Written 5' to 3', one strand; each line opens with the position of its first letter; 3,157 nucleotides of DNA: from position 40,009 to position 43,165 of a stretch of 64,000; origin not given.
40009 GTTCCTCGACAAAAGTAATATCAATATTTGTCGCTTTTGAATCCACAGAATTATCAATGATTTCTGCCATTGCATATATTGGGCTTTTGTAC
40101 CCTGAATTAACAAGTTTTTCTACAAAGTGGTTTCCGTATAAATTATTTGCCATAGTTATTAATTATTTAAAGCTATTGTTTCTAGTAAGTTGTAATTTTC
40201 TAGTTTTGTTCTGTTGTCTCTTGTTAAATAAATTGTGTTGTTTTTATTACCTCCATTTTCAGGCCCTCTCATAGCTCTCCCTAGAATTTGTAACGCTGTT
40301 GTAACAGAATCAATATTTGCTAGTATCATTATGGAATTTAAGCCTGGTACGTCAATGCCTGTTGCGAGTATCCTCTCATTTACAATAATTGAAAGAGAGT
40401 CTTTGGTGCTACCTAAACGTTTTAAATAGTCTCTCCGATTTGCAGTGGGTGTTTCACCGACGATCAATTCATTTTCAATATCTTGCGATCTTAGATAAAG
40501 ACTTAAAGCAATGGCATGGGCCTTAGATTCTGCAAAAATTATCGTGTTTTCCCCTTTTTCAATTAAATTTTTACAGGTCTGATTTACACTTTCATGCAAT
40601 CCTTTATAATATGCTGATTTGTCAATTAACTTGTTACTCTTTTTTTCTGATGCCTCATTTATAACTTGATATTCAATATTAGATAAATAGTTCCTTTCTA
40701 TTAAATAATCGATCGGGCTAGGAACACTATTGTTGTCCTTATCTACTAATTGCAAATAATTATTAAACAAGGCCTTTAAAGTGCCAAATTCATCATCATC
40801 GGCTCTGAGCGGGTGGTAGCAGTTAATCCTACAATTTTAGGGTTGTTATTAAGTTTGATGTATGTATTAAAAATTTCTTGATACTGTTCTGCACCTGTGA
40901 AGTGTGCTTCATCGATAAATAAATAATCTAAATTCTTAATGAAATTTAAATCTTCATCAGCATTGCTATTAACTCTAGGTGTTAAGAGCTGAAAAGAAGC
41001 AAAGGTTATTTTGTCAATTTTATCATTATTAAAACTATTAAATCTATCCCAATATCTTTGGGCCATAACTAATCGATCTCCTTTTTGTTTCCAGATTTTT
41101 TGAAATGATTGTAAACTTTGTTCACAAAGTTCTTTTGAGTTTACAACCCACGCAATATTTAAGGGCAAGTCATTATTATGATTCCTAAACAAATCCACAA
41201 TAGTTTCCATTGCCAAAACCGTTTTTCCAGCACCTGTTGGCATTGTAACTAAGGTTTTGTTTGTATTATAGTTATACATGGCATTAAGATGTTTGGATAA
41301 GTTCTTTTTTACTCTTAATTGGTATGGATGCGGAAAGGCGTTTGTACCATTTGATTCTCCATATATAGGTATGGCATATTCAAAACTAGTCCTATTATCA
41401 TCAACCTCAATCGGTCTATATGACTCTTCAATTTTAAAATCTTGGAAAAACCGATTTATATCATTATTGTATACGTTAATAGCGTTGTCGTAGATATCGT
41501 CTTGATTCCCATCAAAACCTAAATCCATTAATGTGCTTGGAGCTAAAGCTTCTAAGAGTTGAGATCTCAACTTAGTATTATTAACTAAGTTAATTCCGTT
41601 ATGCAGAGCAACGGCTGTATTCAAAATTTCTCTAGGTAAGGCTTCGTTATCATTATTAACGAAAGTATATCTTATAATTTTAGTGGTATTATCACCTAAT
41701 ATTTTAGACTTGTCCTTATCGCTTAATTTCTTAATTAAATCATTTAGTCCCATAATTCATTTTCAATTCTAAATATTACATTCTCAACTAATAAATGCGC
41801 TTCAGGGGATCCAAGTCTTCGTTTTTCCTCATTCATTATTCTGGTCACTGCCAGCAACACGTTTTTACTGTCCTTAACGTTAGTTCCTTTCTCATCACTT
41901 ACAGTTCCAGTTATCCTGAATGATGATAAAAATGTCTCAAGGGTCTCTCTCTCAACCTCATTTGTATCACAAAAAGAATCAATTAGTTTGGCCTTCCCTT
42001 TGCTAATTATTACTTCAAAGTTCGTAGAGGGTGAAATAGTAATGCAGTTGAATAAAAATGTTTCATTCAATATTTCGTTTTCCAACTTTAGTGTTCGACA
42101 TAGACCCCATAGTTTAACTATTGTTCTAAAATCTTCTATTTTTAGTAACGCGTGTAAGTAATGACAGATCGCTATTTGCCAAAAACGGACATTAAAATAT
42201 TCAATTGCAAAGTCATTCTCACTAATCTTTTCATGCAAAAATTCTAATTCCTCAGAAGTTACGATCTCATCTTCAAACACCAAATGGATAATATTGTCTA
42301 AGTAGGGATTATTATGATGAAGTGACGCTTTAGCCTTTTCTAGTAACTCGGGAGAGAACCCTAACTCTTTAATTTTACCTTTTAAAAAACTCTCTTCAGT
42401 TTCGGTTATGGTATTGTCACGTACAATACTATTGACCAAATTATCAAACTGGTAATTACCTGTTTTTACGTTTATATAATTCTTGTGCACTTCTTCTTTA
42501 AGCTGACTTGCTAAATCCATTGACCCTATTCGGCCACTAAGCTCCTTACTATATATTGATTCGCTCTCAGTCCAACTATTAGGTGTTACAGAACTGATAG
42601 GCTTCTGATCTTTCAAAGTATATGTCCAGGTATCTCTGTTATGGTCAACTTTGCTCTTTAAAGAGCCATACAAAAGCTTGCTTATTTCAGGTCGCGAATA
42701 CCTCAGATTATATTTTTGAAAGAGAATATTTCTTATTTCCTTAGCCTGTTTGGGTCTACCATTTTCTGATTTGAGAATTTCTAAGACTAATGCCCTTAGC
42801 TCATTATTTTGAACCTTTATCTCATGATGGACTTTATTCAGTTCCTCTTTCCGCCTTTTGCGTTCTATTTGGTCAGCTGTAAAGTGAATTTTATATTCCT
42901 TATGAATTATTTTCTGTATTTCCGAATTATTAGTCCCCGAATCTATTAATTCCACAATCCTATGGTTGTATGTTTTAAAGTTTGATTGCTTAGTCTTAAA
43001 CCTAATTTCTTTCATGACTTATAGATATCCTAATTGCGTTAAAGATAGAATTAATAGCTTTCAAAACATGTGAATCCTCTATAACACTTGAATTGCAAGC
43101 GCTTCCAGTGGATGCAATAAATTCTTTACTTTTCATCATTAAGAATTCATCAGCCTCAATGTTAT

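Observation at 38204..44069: Cysteine-desulfurase-led operon encoding a TerB-like protein, an SF2 helicase and a GHKL/MORC-like ATPase: a candidate phosphorothioate-coupled restriction module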

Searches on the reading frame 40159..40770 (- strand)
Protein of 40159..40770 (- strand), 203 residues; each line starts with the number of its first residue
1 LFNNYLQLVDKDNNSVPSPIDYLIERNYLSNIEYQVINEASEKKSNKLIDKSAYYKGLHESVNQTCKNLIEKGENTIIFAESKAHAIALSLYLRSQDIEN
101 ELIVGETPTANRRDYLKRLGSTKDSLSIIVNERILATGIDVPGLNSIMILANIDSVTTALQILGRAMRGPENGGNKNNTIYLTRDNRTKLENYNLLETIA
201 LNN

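Call 5: search_protein_families(library=padloc, proteins=[window:40159-40770:-], max_evalue=0.01)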
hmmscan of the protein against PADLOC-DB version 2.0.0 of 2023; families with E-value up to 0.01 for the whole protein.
window:40159-40770:- (203 aa): 16 families
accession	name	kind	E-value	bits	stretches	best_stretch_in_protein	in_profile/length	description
PDLC02503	BrxHI|BrxHII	-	7.6e-09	32.4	1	35-197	213-367/698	BrxHI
PDLC02707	PbeA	-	1.5e-08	31.7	1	44-171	491-619/672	PbeA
PDLC03658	mREase_IV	-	1.7e-06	24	1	75-172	453-548/953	Type IV methyl-directed restriction enzyme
PDLC03659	mREase_IV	-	2.2e-06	23.9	1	12-169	398-553/945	Type IV methyl-directed restriction enzyme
PDLC03597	REase_MTase_IIG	-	6.2e-06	22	1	112-172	536-598/1646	Type IIG restriction enzyme-methyltransferase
PDLC02705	PbeA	-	5.4e-05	19.5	1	70-172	521-623/691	PbeA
PDLC02704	PbeA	-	6e-05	19.7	1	64-169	529-631/682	PbeA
PDLC03051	REase_MTase_I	-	9.4e-05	17.7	1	114-171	545-602/1591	Type I restriction enzyme-methyltransferase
PDLC03960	SngC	-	0.00037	17.3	1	53-172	249-361/720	-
PDLC03928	PsyrT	-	0.0004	16.8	1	68-170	236-336/689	-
PDLC02857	DpdF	-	0.0004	16.5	0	101-168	457-527/911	DpdF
PDLC02501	BrxHI|BrxHII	-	0.0013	14.9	1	73-197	248-367/925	BrxHI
PDLC04964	PDC-S23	-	0.0027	14.9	1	21-103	165-244/331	-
PDLC03049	REase_I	-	0.0027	13.8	1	127-181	482-536/807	Type I restriction enzyme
PDLC02862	DpdF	-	0.0039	13.1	1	76-186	360-467/811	DpdF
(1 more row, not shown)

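Call 6: search_protein_families(library=pfam, proteins=[window:40159-40770:-], max_evalue=0.01)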
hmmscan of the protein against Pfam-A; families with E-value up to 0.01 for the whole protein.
window:40159-40770:- (203 aa): 2 families
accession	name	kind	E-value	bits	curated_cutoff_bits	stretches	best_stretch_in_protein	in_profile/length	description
PF00271.37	Helicase_C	-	1.4e-12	48.3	23.5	1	65-168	5-108/110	Helicase conserved C-terminal domain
PF16203.11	ERCC3_RAD25_C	-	7.9e-05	22.5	27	1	71-174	58-156/248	ERCC3/RAD25/XPB C-terminal helicase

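Call 10: search_protein_families(library=ncbifam, proteins=[window:40159-40770:-], max_evalue=0.01)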
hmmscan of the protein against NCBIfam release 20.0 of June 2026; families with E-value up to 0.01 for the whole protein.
window:40159-40770:- (203 aa): 14 families
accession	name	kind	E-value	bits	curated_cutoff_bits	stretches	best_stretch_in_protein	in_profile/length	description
NF053632.1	heli_RadD_YejH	equivalog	1.3e-13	50.1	720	1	8-171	188-344/573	DNA repair helicase RadD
NF046051.1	restrict_EcoAI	equivalog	9e-07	27.7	550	1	49-180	384-525/768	EcoAI/FtnUII family type I restriction enzme subunit R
NF008394.0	PRK11192.1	equivalog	1.2e-06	27.7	507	1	44-173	216-345/441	ATP-dependent RNA helicase SrmB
NF053636.1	DDHlcsCsdAPsy1082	equivalog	3.6e-06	25.8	890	1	43-148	211-316/512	DEAD/DEAH box helicase CsdA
NF003673.1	PRK05298.1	equivalog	8.8e-06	24.3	743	1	60-169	430-542/653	excinuclease ABC subunit UvrB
NF010338.0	PRK13767.1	equivalog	1.2e-05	23.8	849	1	46-171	260-387/877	ATP-dependent helicase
NF008521.0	PRK11448.1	equivalog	6.5e-05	21.1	729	1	72-193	697-824/1123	type I restriction-modification system endonuclease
NF008744.0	PRK11776.1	equivalog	8.6e-05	21.3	524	1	42-174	210-341/460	ATP-dependent RNA helicase DbpA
NF003419.0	PRK04837.1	equivalog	9.6e-05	21.3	588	1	36-173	218-354/424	ATP-dependent RNA helicase RhlB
TIGR00631.1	uvrb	equivalog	0.00042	18.7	750.1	1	62-169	432-542/658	excinuclease ABC subunit UvrB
NF053631.1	RNA_helic_CshA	equivalog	0.00063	18.7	646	1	26-149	191-311/434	degradosome RNA helicase CshA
NF010337.0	PRK13766.1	equivalog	0.001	17.3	610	1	60-171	355-470/781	Hef nuclease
NF053711.1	RNA_heli_RhlE1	exception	0.0016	17.3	750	1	74-171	245-337/434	RNA helicase RhlE1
TIGR04095.1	dnd_restrict_1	equivalog_domain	0.0022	17.1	600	1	105-181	321-393/451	DNA phosphorothioation system restriction enzyme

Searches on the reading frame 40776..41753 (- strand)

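Call 5: search_protein_families(library=padloc, proteins=[window:40776-41753:-], max_evalue=0.01)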
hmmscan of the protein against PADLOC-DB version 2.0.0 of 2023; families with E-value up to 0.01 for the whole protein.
window:40776-41753:- (325 aa): 12 families
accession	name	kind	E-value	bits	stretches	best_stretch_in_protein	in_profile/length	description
PDLC02704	PbeA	-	3.3e-08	30.5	1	134-314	243-418/682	PbeA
PDLC02707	PbeA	-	4.2e-08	30.3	1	160-314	264-413/672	PbeA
PDLC02706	PbeA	-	6.3e-06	23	1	154-314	275-431/722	PbeA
PDLC01758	Cas3b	-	7.7e-06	22.6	1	97-229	241-357/797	-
PDLC03830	ZacC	-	6.5e-05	19.7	1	143-240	15-114/1019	-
PDLC01759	Cas3b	-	0.00023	18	1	150-243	218-306/711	-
PDLC02082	Cas3b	-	0.00027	17.5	1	168-244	250-324/734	-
PDLC01323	Cas3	-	0.00073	17.4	1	165-316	13-159/294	CAS-I-D; effector_G3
PDLC01770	Cas3g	-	0.0014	15.2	1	141-225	15-86/733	-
PDLC00186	HamB1|HamB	-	0.0029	13.7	1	167-289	164-278/864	DEAD-box helicase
PDLC01309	Cas3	-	0.0042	13.4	0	163-220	29-84/710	CAS-I-U; effector_G3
PDLC04140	mad8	-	0.0056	14.2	1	166-218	29-68/314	mads_8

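Call 6: search_protein_families(library=pfam, proteins=[window:40776-41753:-], max_evalue=0.01)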
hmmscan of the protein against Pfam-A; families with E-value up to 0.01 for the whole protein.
window:40776-41753:- (325 aa): 4 families
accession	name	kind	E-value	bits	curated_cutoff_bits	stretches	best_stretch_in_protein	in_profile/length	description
PF04851.21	ResIII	-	4.9e-24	85.5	22.5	1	141-314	4-162/164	Type III restriction enzyme, res subunit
PF00270.35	DEAD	-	2.7e-14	53.7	26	1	163-317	13-163/167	DEAD/DEAH box helicase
PF18766.7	SWI2_SNF2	-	0.00059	20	26.7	1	154-313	11-154/221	SWI2/SNF2 ATPase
PF00176.29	SNF2-rel_dom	-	0.0056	16.2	24.9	1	171-313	24-162/290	SNF2-related domain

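Call 10: search_protein_families(library=ncbifam, proteins=[window:40776-41753:-], max_evalue=0.01)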
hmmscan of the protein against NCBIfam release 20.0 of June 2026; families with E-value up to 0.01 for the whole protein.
window:40776-41753:- (325 aa): 11 families
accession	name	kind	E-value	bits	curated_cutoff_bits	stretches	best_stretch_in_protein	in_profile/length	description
NF010337.0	PRK13766.1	equivalog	4.5e-08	31.7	610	1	161-313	27-172/781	Hef nuclease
NF046051.1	restrict_EcoAI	equivalog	3.7e-07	28.9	550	1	151-318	165-317/768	EcoAI/FtnUII family type I restriction enzme subunit R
NF008521.0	PRK11448.1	equivalog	4.2e-07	28.4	729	1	162-284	431-550/1123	type I restriction-modification system endonuclease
TIGR04095.1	dnd_restrict_1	equivalog_domain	6.3e-07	28.7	600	1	147-302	8-161/451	DNA phosphorothioation system restriction enzyme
NF053632.1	heli_RadD_YejH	equivalog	7.1e-07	27.9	720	1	159-313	17-150/573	DNA repair helicase RadD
TIGR02621.3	cas3_GSU0051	exception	1.7e-05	23.9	400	1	139-223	12-92/854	type I-G CRISPR-associated helicase/endonuclease Cas3g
TIGR03117.2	cas_csf4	equivalog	0.00013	20.2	400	0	142-224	130-203/800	type IV CRISPR-associated DEAD/DEAH-box helicase Csf4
NF045503.1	repair_heli_XPB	equivalog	0.00038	19.1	610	1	153-313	192-334/548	DNA repair helicase XPB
NF040935.1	helicase_Hel308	equivalog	0.0014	16.8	1200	1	164-314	42-181/704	ATP-dependent DNA helicase Hel308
NF002251.0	PRK01172.1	equivalog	0.0041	15.4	891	1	164-314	37-179/674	ATP-dependent DNA helicase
TIGR04121.1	DEXH_lig_assoc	equivalog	0.0073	14.1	850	1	163-285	27-151/804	ligase-associated DNA damage response DEXH box helicase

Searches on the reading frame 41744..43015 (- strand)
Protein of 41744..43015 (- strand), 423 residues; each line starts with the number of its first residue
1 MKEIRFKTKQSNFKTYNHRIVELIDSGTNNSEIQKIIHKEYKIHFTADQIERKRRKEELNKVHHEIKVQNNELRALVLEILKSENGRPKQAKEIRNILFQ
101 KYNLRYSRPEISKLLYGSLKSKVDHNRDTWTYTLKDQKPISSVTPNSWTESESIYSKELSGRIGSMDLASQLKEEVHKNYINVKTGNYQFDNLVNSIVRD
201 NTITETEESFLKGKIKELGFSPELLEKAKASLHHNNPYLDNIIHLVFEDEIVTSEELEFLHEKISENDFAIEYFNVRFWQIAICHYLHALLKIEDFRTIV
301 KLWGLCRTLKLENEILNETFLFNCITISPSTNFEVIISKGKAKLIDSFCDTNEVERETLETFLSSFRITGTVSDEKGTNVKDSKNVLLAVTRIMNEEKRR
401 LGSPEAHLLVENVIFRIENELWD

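Call 5: search_protein_families(library=padloc, proteins=[window:41744-43015:-], max_evalue=0.01)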
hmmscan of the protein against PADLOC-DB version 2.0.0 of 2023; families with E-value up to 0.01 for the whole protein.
window:41744-43015:- (423 aa): 1 family
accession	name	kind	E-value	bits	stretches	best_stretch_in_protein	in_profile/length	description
PDLC05027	PDC-S48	-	0.0023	15.1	1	185-261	226-296/411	-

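Call 6: search_protein_families(library=pfam, proteins=[window:41744-43015:-], max_evalue=0.01)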
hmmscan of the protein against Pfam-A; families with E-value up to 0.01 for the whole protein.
window:41744-43015:- (423 aa): 0 families

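Call 10: search_protein_families(library=ncbifam, proteins=[window:41744-43015:-], max_evalue=0.01)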
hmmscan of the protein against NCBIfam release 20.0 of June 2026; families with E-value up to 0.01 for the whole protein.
window:41744-43015:- (423 aa): 1 family
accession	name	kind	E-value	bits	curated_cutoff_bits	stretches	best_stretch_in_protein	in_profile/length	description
NF050811.1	RelB_ParD_antitoxin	subfamily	0.0083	16.3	60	0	223-272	6-54/83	type II toxin-antitoxin system RelB/ParD family antitoxin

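Call 38: find_homologous_proteins(query=window:41744-43015:-)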
Query window:41744-43015:- (423 aa): 9 proteins with E <= 0.001 among 7109 candidates.
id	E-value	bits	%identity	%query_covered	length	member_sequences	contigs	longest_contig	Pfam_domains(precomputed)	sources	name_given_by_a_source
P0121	3.4e-82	295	42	96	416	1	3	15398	-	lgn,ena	-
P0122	4.3e-82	294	42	96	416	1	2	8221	-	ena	-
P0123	4.1e-81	291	40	97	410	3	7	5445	-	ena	-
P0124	3.7e-77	278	40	96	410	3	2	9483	-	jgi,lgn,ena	jgi:hypothetical protein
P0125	2.3e-74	269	41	96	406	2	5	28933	-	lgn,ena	-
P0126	1.1e-58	217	36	97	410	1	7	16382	-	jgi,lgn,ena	-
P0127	1.1e-58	217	36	97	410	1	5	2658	-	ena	-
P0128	2.3e-52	196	36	83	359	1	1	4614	-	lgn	-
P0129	8.1e-41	158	35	82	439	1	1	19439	-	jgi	jgi:hypothetical protein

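Call 54: predict_structure(alignment_id=A2)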
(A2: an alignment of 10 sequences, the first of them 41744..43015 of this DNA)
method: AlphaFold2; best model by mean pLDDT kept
length: 423 residues; sequences in the alignment: 10
mean_pLDDT: 77.1   pTM: 0.49
mean pLDDT of the five models: 77.1, 77.1, 76.7, 74.3, 73.8
residues with pLDDT >= 90: 54; 70-90: 291; 50-70: 35; < 50: 43
segments of 3 or more residues with pLDDT < 50: 1-14, 138-152, 371-381, 421-423
pLDDT, mean of each block of 10 residues (from residue 1): 30 58 82 84 82 80 76 88 80 88 81 87 85 70 34 62 83 82 80 78 80 89 88 68 80 86 83 86 89 92 87 75 84 90 91 86 81 38 63 75 75 72 43
secondary structure, 60 per line:
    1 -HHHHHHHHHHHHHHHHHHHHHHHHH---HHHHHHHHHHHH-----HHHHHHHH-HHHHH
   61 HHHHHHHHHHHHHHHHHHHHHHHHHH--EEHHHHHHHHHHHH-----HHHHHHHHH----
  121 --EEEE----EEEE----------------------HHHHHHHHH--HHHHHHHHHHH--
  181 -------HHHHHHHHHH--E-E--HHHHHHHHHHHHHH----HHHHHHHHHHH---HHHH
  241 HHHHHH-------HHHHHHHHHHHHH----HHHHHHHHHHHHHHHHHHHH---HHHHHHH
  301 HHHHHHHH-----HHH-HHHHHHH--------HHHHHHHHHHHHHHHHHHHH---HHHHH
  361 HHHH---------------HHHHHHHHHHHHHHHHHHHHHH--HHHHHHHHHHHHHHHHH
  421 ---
elements in order: H2-26 H30-41 H47-54 H56-86 H91-102 H108-116 E123-126 E131-134 H157-165 H168-178 H188-197 H205-218 H223-233 H237-246 H254-266 H271-290 H294-308 H318-324 H333-352 H356-364 H380-401 H404-420

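Call 59: fold_search(model_id=the predicted structure, library=pdb)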
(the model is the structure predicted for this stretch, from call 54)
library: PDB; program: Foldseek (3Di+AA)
matches with E <= 10: 116; with E <= 0.001: 0
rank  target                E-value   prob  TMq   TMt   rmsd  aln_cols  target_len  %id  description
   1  4ka4_A                8.7e-01  0.99  0.12  0.74   2.5        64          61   17  Crystal structure of a proteolytically defined Zbeta domain of human DAI (ZBP1, DLM-1) (released 2013-05-15)
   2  4ka4_B                1.0e+00  0.97  0.12  0.70   2.8        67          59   19  Crystal structure of a proteolytically defined Zbeta domain of human DAI (ZBP1, DLM-1) (released 2013-05-15)
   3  8glt_0                1.2e+00  0.08  0.10  0.12  21.6       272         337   14  Backbone model of de novo-designed chlorophyll-binding nanocage O32-15 (released 2024-03-27)
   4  8har_A                1.5e+00  0.20  0.13  0.15  19.4       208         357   12  SAH-bound C-Methyltransferase Fur6 from Streptomyces sp. KO-3988 (released 2023-11-01)
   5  4ka4_D                1.6e+00  0.95  0.11  0.67   2.6        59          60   19  Crystal structure of a proteolytically defined Zbeta domain of human DAI (ZBP1, DLM-1) (released 2013-05-15)
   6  8cwy_A                1.6e+00  0.11  0.14  0.13  22.2       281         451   14  Accurate computational design of genetically encoded 3D protein crystals (released 2023-11-01)
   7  7viv_A                1.9e+00  0.99  0.14  0.74   2.4        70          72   20  Crystal structure of the I73R from African Swine Fever Virus (released 2022-09-07)
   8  5tjj_B                1.9e+00  0.66  0.13  0.22  13.2       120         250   17  Crystal structure of IcIR transcriptional regulator from Alicyclobacillus acidocaldarius (released 2016-10-26)
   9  8cws_A                2.0e+00  0.09  0.11  0.11  22.8       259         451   14  Accurate computational design of genetically encoded 3D protein crystals (released 2023-11-01)
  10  7vwv_B                2.1e+00  0.99  0.15  0.77   2.3        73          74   20  The crystal structure of African swine fever virus I73R (released 2022-11-16)
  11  6az6_B                2.1e+00  0.10  0.12  0.23  17.8       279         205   11  Streptococcus agalactiae GntR (released 2017-12-20)
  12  3eyi_A                2.2e+00  0.93  0.12  0.66   2.5        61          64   18  The crystal structure of the second Z-DNA binding domain of human DAI (ZBP1) in complex with Z-DNA (released 2009-01-13)
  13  4mtd_C                2.5e+00  0.89  0.14  0.37   8.0        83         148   22  Zinc Uptake Regulator Complexed With Zinc AND DNA (released 2014-11-05)
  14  2l4m_MODEL_1_A        2.7e+00  0.87  0.11  0.59   2.6        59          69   19  Solution structure of the Zbeta domain of human DAI and its binding modes to B- and Z-DNA (released 2011-04-13)
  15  5whm_C                2.7e+00  0.12  0.12  0.19  12.8       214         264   14  Crystal Structure of IclR Family Transcriptional Regulator from Brucella abortus (released 2017-08-23)
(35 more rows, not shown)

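Call 60: search_solved_structures(query=A2, max_evalue=10, show_alignments=2)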
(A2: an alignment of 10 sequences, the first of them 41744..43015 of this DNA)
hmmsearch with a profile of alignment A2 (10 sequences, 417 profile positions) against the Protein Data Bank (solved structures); distinct sequences matched with E-value up to 10: 2.
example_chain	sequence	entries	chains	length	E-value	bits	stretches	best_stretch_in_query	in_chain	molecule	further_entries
7vwv_A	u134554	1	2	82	0.0029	20.1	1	55-122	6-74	I73R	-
7viv_A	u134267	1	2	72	0.0088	18.5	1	61-122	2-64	I73R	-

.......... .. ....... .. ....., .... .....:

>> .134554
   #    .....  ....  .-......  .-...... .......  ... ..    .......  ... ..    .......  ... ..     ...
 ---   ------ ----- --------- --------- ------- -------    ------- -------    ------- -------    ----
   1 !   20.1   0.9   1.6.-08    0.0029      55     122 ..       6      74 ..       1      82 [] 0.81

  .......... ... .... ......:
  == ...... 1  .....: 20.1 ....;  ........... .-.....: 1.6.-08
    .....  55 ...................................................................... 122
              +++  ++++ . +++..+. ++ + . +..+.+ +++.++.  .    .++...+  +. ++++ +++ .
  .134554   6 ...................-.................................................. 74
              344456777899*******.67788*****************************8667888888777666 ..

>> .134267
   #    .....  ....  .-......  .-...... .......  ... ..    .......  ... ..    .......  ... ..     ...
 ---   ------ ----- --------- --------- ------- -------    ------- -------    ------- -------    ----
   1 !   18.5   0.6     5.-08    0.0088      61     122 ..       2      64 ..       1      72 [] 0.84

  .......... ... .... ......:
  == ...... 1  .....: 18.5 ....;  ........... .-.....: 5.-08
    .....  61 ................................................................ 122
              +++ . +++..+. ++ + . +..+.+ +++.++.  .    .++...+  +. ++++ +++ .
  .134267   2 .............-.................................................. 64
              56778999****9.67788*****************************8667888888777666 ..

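Call 61: search_protein_families(library=pfam, alignment_id=A2, max_evalue=10)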
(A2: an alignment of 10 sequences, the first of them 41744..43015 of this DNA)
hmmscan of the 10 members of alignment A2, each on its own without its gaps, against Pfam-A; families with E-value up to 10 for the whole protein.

A. member 1, window:41744-43015:- (423 aa): 3 families
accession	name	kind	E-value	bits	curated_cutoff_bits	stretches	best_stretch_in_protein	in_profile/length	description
PF12207.13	DUF3600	-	0.059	13.7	26.5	1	161-258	16-112/160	Domain of unknown function (DUF3600)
PF24557.2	DExH14_plug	-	0.1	13.6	27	1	12-70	21-87/105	DExH14 plug domain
PF02169.21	LPP20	-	3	8.8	25.9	1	158-209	34-85/97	LPP20 lipoprotein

B. families by the number of members that match (of 10 scanned): 13 families
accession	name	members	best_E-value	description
PF14420.11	Clr5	4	0.0026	Clr5 domain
PF24880.1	DUF7738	2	0.014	Domain of unknown function (DUF7738)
PF12998.12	ING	2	0.019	Inhibitor of growth proteins N-terminal histone-binding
PF07262.16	CdiI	2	0.6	CDI immunity protein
PF02295.23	z-alpha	2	1.5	Adenosine deaminase z-alpha domain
PF15296.11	Codanin-1_C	2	2.5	Codanin-1 C-terminus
PF12207.13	DUF3600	1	0.059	Domain of unknown function (DUF3600)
PF22052.2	DUF6937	1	0.072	Domain of unknown function (DUF6937)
PF24557.2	DExH14_plug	1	0.1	DExH14 plug domain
PF18801.6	RapH_N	1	0.13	response regulator aspartate phosphatase H, N terminal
PF15889.10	DUF4738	1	0.49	Domain of unknown function (DUF4738)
PF21613.2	Pesticin_RB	1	0.61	Pesticin, receptor binding domain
PF02169.21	LPP20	1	3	LPP20 lipoprotein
